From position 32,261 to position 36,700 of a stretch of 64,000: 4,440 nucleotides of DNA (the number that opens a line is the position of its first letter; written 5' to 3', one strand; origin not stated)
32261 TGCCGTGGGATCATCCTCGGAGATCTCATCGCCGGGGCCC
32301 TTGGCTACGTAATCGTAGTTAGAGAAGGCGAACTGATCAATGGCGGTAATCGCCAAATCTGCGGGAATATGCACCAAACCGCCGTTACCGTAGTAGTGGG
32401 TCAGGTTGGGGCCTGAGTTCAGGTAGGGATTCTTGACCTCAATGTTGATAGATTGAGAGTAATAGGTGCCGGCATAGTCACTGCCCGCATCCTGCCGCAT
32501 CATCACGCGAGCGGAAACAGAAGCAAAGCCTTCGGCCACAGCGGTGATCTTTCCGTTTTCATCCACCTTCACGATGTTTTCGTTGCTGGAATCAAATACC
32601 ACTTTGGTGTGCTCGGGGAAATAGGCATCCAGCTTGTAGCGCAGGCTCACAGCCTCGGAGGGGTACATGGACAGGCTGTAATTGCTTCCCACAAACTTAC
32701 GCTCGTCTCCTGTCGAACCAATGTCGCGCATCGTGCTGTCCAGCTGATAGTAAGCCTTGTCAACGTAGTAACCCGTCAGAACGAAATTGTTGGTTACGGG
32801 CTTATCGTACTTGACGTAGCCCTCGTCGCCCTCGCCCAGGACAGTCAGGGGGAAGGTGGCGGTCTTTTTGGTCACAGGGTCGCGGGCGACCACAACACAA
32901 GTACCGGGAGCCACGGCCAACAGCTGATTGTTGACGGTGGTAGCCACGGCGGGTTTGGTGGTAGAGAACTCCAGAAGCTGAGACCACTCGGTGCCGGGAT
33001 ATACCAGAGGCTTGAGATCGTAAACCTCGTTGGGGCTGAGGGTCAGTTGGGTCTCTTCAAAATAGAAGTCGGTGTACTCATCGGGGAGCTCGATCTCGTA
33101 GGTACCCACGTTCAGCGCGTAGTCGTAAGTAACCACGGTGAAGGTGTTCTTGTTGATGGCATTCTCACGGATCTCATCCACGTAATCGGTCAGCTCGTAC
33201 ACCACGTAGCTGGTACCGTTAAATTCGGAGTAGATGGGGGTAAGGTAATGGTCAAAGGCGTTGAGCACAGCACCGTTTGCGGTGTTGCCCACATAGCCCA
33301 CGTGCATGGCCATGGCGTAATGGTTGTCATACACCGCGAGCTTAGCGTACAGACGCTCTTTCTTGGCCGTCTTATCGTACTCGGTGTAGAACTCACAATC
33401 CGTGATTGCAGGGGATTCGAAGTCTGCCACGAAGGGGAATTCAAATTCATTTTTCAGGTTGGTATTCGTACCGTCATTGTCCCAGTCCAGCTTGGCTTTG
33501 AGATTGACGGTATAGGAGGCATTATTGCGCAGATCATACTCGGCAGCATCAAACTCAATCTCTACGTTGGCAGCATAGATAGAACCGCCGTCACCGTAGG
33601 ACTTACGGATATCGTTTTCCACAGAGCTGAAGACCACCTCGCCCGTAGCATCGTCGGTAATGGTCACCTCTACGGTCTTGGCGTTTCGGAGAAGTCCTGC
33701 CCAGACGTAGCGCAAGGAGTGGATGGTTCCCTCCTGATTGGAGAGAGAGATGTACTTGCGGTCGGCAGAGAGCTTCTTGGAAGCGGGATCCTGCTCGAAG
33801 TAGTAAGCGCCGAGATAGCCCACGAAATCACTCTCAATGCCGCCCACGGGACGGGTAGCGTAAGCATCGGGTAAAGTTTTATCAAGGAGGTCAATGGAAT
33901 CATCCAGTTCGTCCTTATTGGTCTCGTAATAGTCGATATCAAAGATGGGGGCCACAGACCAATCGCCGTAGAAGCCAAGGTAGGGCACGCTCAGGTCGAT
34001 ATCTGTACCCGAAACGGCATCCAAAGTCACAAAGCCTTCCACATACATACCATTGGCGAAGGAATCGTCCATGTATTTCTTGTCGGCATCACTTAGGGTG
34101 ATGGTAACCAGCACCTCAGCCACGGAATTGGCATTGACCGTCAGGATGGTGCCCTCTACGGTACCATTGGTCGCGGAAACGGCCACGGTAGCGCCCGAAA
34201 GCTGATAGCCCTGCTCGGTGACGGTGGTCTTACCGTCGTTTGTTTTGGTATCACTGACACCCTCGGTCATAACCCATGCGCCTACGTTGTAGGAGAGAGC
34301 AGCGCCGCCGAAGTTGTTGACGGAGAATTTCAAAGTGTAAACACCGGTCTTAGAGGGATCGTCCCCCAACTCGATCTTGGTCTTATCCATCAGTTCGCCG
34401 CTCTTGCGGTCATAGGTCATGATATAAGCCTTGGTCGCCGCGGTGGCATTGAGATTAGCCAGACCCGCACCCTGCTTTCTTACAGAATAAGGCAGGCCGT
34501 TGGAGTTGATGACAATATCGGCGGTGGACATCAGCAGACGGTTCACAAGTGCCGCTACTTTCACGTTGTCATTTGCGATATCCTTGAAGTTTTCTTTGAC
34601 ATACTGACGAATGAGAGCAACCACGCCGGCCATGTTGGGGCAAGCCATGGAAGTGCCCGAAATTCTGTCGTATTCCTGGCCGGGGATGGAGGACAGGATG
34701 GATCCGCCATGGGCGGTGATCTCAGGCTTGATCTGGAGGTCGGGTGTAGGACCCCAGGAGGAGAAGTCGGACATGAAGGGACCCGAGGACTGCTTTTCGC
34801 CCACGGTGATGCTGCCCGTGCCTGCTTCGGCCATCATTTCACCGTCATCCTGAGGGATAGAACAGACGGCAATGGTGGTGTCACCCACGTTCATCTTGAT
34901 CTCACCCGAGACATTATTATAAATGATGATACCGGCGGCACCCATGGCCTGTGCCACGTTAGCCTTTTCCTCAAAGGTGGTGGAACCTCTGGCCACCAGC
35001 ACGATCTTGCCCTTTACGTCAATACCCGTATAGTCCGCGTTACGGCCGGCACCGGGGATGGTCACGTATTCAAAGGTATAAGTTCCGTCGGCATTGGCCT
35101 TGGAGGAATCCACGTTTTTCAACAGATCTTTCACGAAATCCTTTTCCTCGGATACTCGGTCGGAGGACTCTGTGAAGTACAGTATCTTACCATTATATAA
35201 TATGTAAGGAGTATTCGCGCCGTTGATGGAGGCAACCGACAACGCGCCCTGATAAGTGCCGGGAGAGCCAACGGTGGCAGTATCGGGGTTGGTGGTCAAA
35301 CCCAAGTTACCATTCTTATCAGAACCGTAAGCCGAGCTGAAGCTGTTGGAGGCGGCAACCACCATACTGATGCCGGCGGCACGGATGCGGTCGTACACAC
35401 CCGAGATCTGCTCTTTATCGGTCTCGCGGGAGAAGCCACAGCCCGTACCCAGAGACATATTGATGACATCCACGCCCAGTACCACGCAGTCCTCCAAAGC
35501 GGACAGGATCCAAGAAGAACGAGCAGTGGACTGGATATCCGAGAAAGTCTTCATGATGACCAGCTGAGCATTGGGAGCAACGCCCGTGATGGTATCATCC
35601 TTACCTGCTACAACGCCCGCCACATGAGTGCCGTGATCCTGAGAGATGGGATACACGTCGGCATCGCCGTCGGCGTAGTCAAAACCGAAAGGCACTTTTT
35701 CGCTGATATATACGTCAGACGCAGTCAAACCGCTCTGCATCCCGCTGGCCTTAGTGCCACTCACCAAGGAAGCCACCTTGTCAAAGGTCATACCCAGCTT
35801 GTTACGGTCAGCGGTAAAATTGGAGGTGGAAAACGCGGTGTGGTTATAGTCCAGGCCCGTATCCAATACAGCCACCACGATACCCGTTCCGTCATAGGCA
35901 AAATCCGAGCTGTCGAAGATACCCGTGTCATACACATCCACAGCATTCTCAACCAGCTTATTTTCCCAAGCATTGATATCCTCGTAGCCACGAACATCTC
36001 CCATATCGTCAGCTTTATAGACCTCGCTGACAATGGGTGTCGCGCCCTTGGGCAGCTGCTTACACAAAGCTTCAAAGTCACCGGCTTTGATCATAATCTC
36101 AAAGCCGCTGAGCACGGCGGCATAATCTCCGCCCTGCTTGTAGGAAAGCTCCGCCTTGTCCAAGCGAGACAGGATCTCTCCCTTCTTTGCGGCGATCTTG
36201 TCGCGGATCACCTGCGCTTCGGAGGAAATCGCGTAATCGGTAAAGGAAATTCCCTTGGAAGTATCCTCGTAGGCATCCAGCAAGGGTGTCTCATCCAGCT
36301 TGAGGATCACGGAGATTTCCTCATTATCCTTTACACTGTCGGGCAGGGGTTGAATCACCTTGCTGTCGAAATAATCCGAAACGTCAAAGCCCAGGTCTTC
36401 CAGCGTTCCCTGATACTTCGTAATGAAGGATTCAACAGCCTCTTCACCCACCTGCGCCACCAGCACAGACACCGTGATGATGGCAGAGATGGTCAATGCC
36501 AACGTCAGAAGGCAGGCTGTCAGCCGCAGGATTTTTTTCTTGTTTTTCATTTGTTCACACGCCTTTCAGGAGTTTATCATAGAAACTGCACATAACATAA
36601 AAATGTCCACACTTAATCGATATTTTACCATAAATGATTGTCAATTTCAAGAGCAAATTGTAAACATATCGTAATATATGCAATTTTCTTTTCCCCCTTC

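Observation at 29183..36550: Chimeric 2455-aa protein fuses a lactocepin/C5a-peptidase-like protease to an ~800-aa BspA-type LRR array, with a C-terminal TM anchor instead of LPXTG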

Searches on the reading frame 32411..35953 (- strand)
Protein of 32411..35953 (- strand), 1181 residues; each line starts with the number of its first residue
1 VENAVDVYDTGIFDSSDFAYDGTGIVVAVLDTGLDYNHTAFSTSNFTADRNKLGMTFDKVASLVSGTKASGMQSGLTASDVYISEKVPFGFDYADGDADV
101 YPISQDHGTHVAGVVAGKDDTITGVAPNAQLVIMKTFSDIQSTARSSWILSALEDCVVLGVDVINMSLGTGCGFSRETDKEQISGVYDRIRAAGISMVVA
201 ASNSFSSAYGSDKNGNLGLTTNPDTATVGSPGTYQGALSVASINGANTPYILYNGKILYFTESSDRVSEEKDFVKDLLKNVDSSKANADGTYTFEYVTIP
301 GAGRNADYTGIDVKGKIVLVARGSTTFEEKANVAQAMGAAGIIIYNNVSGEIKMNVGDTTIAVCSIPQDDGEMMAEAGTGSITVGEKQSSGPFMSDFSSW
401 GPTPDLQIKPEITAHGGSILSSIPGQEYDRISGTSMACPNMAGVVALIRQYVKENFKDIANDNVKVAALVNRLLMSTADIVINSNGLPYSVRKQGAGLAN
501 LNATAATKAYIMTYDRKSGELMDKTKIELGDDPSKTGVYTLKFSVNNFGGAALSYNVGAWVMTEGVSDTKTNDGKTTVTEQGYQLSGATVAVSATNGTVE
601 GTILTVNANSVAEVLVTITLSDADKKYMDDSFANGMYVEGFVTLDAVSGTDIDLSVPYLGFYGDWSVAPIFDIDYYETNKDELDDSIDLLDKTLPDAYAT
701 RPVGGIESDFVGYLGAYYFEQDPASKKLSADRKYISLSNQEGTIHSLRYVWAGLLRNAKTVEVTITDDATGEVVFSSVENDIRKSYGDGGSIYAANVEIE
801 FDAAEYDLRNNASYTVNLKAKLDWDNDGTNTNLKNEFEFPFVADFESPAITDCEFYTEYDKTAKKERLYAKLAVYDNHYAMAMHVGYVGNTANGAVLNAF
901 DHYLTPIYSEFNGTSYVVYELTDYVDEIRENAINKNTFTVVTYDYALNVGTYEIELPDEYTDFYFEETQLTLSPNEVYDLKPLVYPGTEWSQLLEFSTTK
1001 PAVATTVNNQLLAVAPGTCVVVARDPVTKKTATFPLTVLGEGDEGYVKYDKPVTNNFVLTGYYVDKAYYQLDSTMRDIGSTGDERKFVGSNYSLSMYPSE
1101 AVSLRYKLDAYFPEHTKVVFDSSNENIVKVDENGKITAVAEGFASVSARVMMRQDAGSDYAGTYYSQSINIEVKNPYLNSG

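Call 60: search_protein_representatives(protein=window:32411-35953:-)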
Query: 1181 residues. Proteins with E-value up to 0.001 (for the whole library): 26305; up to 1e-10: 5920; up to 1e-30: 2515. The best 150 are listed.
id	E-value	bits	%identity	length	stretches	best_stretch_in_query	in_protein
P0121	0.0e+00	1613.8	64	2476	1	1-1181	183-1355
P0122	0.0e+00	1564.7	62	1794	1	1-1179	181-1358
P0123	0.0e+00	1531.8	62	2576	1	1-1181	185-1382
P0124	0.0e+00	1464.0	60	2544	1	1-1181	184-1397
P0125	0.0e+00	1459.0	59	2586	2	1-971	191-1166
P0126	0.0e+00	1326.8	55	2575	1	2-1179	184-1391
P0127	0.0e+00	1323.2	57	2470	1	2-1181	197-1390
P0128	0.0e+00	1244.2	54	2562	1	1-1181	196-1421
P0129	0.0e+00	1220.5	54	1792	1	2-1178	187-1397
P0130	0.0e+00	1219.9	56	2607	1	2-1181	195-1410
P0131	0.0e+00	1215.2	55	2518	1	1-1181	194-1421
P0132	0.0e+00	1185.5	51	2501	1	1-1180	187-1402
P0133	0.0e+00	1143.1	52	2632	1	2-1178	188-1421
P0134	0.0e+00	1139.9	51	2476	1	9-1177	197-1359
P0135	0.0e+00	1118.3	51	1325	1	9-1102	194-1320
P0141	4.1e-263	892.5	45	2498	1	1-1152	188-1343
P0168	9.1e-226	768.9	41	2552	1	9-1181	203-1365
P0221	3.6e-183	627.8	39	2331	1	7-1160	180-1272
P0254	8.4e-154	530.6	39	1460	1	8-958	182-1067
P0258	1.6e-151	523.0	39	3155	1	9-956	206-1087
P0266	6.5e-144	497.8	39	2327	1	9-956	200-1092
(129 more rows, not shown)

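Call 61: search_protein_families(library=pfam, proteins=[P0221, P0258, P0266, P0254], max_evalue=0.0001)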
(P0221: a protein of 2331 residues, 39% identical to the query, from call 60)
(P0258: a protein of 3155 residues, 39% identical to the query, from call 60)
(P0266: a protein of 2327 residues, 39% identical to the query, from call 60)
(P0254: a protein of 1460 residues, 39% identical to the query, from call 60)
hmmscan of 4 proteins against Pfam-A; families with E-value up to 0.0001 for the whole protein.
P0221 (2331 aa): 4 families
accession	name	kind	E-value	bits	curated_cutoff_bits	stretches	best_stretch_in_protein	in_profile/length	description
PF13306.12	LRR_5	-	1.9e-77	257.7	27.7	5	1640-1756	7-122/127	BspA type Leucine rich repeat region (6 copies)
PF00082.27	Peptidase_S8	-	9.3e-37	127.3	21.8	1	195-652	1-288/288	Subtilase family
PF02225.27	PA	-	1.7e-15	57.3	23.9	1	452-532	4-95/95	PA domain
PF13855.12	LRR_8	-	7.2e-09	35.7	27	0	1679-1721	11-55/61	Leucine rich repeat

P0258 (3155 aa): 5 families
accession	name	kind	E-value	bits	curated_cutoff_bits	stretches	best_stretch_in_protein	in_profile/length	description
PF13306.12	LRR_5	-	1.5e-251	820.5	27.7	15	2624-2745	2-121/127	BspA type Leucine rich repeat region (6 copies)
PF13855.12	LRR_8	-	2.6e-50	168.5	27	0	1847-1890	13-56/61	Leucine rich repeat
PF00082.27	Peptidase_S8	-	7.9e-46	157.1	21.8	1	218-668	1-288/288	Subtilase family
PF02225.27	PA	-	1e-12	48.4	23.9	1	478-548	14-95/95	PA domain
PF06280.18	fn3_5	-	1e-08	36.3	27.6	1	707-818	13-111/112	Fn3-like domain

P0266 (2327 aa): 5 families
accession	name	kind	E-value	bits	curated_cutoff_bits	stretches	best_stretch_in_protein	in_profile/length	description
PF13306.12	LRR_5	-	2.9e-172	564.2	27.7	9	1286-1412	4-126/127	BspA type Leucine rich repeat region (6 copies)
PF00082.27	Peptidase_S8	-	2.2e-39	135.9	21.8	1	212-674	1-288/288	Subtilase family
PF13855.12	LRR_8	-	3.2e-29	100.9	27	0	1441-1487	10-56/61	Leucine rich repeat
PF02225.27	PA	-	7.6e-13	48.8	23.9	1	481-551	14-95/95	PA domain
PF06280.18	fn3_5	-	9.9e-08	33.1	27.6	1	711-821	11-111/112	Fn3-like domain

P0254 (1460 aa): 4 families
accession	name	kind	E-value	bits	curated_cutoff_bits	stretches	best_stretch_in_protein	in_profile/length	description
PF13306.12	LRR_5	-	6.3e-70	233.4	27.7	3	1234-1359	1-123/127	BspA type Leucine rich repeat region (6 copies)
PF00082.27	Peptidase_S8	-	6.6e-43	147.5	21.8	1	195-645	1-288/288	Subtilase family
PF02225.27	PA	-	1.1e-11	45.2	23.9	1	447-524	5-94/95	PA domain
PF13855.12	LRR_8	-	4.4e-09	36.4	27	0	1255-1299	13-57/61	Leucine rich repeat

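Call 62: find_encoding_contigs(protein=P0258, flank=10000, max_places=2)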
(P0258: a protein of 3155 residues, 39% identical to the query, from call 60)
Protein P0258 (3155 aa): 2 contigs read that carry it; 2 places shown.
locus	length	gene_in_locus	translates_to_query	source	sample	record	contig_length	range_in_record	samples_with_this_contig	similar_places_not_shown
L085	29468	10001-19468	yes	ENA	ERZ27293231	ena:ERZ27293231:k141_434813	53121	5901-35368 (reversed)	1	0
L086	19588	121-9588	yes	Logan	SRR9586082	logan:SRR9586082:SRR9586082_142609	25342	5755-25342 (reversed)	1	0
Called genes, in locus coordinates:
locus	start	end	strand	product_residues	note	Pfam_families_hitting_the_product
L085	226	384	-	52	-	-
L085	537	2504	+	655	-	PF09479:Flg_new, PF03781:FGE-sulfatase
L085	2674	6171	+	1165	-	PF09479:Flg_new, PF18998:Flg_new_2 (faint), PF09479:Flg_new, PF13306:LRR_5, PF13855:LRR_8 (faint), PF13306:LRR_5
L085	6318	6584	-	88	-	PF04986:Y2_Tnp (weak)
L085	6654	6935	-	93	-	PF14319:Zn_Tnp_IS91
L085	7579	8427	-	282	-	PF02645:DegV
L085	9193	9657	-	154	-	PF13601:HTH_34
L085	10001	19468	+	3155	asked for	PF00082:Peptidase_S8, PF02225:PA, PF06280:fn3_5, PF13306:LRR_5, PF13855:LRR_8 (faint), PF13306:LRR_5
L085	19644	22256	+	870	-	PF09479:Flg_new, PF13306:LRR_5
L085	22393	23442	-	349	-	PF04551:GcpE, PF26540:GcpE_C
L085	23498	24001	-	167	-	PF13565:HTH_32 (faint), PF13384:HTH_23 (weak), PF13518:HTH_28 (weak), PF13551:HTH_29 (faint)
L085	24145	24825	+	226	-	PF00849:PseudoU_synth_2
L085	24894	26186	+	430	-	PF13506:Glyco_transf_21, PF13641:Glyco_tranf_2_3, PF00535:Glycos_transf_2, PF10111:Glyco_tranf_2_2, PF03142:Chitin_synth_2 (weak), PF01644:Chitin_synth_1 (faint), PF13632:Glyco_trans_2_3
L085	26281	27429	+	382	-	PF00438:S-AdoMet_synt_N, PF02772:S-AdoMet_synt_M, PF02773:S-AdoMet_synt_C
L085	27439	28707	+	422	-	PF02056:Glyco_hydro_4, PF11975:Glyco_hydro_4C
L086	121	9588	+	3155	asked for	PF00082:Peptidase_S8, PF02225:PA, PF06280:fn3_5, PF13306:LRR_5, PF13855:LRR_8 (faint), PF13306:LRR_5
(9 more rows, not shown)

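Call 63: find_encoding_contigs(protein=P0221, flank=10000, max_places=2)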
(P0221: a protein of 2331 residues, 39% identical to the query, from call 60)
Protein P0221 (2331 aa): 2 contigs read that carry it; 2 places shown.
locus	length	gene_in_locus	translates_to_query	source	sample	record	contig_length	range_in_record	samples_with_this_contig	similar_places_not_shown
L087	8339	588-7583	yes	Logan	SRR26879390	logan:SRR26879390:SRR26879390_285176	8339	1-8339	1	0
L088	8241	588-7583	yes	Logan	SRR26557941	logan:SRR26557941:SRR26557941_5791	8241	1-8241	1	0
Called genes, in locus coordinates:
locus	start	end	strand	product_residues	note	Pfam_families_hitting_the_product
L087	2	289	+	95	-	?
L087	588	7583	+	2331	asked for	PF13855:LRR_8 (faint), PF00082:Peptidase_S8, PF02225:PA, PF13306:LRR_5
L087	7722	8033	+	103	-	PF10842:DUF2642 (weak)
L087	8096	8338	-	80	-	?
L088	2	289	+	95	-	?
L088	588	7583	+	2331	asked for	PF13855:LRR_8 (faint), PF00082:Peptidase_S8, PF02225:PA, PF13306:LRR_5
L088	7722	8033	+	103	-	PF10842:DUF2642 (weak)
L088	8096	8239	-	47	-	?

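Call 64: find_encoding_contigs(protein=P0141, flank=10000, max_places=1)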
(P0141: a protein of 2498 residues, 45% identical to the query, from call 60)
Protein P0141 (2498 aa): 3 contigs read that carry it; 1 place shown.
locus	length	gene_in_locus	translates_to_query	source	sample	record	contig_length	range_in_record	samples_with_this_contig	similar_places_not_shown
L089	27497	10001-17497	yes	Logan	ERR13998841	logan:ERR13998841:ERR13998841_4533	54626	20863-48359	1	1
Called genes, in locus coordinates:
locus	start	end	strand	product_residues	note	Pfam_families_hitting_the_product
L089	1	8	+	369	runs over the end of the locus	PF00248:Aldo_ket_red, PF13187:Fer4_9 (weak)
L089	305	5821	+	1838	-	PF09479:Flg_new, PF07581:Glug (faint)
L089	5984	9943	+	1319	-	-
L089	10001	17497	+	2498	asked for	PF00082:Peptidase_S8, PF02225:PA, PF06280:fn3_5, PF26182:Ig_NUP210_5th (faint), PF02368:Big_2 (weak), PF13306:LRR_5, PF13855:LRR_8 (faint), PF13306:LRR_5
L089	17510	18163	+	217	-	-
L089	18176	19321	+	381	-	PF09479:Flg_new (weak)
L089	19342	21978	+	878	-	PF00496:SBP_bac_5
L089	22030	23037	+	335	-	PF00528:BPD_transp_1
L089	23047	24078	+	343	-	PF12911:OppC_N, PF00528:BPD_transp_1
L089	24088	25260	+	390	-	PF00005:ABC_tran, PF13304:AAA_21 (weak), PF08352:oligo_HPY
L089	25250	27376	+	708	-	PF00005:ABC_tran, PF13304:AAA_21 (faint), PF00005:ABC_tran, PF08352:oligo_HPY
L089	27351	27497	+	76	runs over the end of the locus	-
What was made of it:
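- It is also kept in a 45%-identical relative (call 64).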

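Call 65: find_encoding_contigs(protein=P0168, flank=10000, max_places=1)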
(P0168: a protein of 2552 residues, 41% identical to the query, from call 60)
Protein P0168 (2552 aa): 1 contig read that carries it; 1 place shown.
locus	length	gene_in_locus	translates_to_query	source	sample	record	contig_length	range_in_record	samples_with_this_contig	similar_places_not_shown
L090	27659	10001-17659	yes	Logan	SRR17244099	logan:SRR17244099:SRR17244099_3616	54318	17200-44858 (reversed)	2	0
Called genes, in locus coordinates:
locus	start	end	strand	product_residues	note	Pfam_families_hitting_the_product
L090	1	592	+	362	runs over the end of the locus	PF02838:Glyco_hydro_20b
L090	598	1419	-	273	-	PF08282:Hydrolase_3, PF05116:S6PP (weak)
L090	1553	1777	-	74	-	PF00313:CSD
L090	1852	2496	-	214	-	PF00156:Pribosyltran (weak)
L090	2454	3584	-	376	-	PF04851:ResIII, PF00270:DEAD, PF00271:Helicase_C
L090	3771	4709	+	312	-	PF02588:YitT_membrane, PF10035:DUF2179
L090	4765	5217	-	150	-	PF05066:HARE-HTH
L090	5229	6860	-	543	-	PF03485:Arg_tRNA_synt_N, PF00133:tRNA-synt_1 (faint), PF00750:tRNA-synt_1d, PF01406:tRNA-synt_1e (faint), PF09334:tRNA-synt_1g (faint), PF05746:DALR_1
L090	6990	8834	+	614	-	PF00912:Transgly, PF00905:Transpeptidase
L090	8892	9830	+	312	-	PF02588:YitT_membrane, PF10035:DUF2179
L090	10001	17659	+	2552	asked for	PF00082:Peptidase_S8, PF02225:PA, PF06280:fn3_5, PF13855:LRR_8 (faint), PF13306:LRR_5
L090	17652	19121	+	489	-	-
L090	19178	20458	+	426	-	PF05547:Peptidase_M6 (weak)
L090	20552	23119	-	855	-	-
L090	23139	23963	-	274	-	-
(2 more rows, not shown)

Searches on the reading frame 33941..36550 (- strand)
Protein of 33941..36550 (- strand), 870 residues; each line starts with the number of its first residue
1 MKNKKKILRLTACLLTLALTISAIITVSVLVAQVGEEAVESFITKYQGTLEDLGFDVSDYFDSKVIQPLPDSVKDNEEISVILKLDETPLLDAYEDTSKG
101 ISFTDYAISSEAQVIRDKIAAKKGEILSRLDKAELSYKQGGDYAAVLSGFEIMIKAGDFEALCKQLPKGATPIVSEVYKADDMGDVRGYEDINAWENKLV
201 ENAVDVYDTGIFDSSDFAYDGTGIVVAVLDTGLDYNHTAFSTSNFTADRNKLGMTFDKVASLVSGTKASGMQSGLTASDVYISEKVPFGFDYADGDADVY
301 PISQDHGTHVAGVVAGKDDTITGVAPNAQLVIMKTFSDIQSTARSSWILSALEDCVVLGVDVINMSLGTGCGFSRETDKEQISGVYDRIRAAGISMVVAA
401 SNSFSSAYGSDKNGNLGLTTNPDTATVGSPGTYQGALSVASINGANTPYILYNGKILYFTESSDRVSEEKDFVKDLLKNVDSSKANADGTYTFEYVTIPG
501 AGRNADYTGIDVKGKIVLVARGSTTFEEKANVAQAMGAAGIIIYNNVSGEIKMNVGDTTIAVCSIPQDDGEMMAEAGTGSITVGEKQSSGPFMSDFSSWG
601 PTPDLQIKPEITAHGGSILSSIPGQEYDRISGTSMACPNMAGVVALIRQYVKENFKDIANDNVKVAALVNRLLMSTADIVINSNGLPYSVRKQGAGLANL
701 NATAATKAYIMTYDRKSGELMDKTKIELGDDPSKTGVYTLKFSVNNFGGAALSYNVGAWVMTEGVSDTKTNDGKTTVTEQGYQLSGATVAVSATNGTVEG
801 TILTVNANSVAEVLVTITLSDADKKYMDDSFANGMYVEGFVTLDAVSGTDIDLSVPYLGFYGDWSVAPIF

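Call 38: search_solved_structures(query=window:33941-36550:-, max_evalue=1e-10)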
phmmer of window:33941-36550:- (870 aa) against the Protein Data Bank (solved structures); distinct sequences matched with E-value up to 1e-10: 68 (the best 60 are shown).
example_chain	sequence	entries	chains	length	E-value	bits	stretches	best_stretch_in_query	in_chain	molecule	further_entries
7edd_A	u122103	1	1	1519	3.2e-65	224.1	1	215-864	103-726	C5a peptidase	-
5xyr_A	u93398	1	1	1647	4.7e-61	210.3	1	295-864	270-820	Chemokine protease C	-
5xya_A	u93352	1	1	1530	5e-61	210.2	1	295-864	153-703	Chemokine protease C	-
5xxz_A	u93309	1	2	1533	2.7e-59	204.4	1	304-864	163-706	Chemokine protease C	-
6vjb_A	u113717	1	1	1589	4.8e-59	203.6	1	295-864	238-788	Putative cell envelope proteinase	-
31mr_B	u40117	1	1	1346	2.2e-58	201.5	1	303-864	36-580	Cell envelope proteinase A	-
1xf1_A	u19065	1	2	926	7.3e-52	179.9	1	218-719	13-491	C5a peptidase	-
8bty_A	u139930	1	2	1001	2e-51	178.4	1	216-719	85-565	C5a peptidase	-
3eif_A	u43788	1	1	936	5.3e-51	177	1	217-719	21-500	C5a peptidase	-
7yzx_A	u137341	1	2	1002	1.2e-50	175.8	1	215-719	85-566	C5a peptidase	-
7bj3_A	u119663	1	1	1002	3e-50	174.5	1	215-719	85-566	C5a peptidase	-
8jmw_A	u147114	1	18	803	2.9e-37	131.6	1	298-721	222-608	S8 family serine peptidase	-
7y6m_C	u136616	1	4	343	2.8e-20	75.4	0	291-402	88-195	Intracellular serine protease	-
7xr8_A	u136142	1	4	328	3e-19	72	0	294-369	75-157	Major intracellular serine protease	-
1sbh_A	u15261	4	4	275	6.4e-18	67.6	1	265-409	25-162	SUBTILISIN 8397+1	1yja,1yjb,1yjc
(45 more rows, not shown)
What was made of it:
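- Closest known: Streptococcal SpyCEP/ScpC and C5a peptidases ScpA/ScpB. Same: Best solved sequence relatives, at E 3e-65 and 7e-52 over aa 215-864 (call 38).
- By sequence: SpyCEP 3e-65 and ScpA 7e-52, covering aa 215-864 (call 38).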
